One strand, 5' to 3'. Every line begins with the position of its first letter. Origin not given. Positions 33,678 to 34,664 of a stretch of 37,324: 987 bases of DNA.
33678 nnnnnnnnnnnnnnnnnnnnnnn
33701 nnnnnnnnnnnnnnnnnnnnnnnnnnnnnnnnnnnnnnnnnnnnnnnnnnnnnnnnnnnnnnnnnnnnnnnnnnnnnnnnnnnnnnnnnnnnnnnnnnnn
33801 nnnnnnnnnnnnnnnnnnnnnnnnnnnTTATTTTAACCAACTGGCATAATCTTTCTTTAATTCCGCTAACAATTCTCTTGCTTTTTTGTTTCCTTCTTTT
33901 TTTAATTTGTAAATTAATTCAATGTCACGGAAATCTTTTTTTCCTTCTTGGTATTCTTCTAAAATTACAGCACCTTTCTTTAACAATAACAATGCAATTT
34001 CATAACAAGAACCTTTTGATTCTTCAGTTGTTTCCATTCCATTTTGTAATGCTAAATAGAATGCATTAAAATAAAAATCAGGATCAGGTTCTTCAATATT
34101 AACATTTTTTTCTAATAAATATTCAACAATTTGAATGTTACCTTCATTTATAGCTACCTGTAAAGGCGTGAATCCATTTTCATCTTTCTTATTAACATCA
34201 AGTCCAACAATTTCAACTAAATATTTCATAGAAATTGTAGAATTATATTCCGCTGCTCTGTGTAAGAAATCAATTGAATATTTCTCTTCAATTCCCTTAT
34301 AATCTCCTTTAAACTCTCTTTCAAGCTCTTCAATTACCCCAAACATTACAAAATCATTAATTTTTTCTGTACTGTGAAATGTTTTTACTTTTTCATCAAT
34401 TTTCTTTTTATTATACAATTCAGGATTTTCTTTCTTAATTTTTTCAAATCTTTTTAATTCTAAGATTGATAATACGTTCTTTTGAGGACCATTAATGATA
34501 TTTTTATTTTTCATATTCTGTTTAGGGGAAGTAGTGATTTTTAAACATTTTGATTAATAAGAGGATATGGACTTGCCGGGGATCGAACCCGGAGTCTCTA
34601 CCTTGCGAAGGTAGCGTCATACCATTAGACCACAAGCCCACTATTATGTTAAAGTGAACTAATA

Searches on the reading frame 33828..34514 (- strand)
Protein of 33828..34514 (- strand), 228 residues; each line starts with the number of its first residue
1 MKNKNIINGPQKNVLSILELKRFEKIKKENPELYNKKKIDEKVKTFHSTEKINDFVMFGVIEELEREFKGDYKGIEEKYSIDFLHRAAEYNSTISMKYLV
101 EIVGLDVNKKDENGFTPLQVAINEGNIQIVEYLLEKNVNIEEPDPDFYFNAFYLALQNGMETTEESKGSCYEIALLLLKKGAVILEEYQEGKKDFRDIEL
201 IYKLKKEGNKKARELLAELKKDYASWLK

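Call 22: search_protein_families(library=pfam, proteins=[window:33828-34514:-], max_evalue=0.001)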
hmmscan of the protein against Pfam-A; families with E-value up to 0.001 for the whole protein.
window:33828-34514:- (228 aa): 5 families
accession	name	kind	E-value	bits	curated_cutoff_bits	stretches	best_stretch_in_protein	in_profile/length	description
PF12796.13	Ank_2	-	3.7e-23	82.3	27.3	2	84-183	1-85/90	Ankyrin repeats (3 copies)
PF13637.12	Ank_4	-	3e-12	46.9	22.7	1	84-134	1-50/50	Ankyrin repeats (many copies)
PF00023.36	Ank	-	8.5e-11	41.9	21.1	1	113-142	1-30/33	Ankyrin repeat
PF13606.12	Ank_3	-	1.4e-09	37.7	22.3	1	113-141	1-29/30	Ankyrin repeat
PF13857.12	Ank_5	-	8e-08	32.9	27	1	105-144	7-46/56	Ankyrin repeats (many copies)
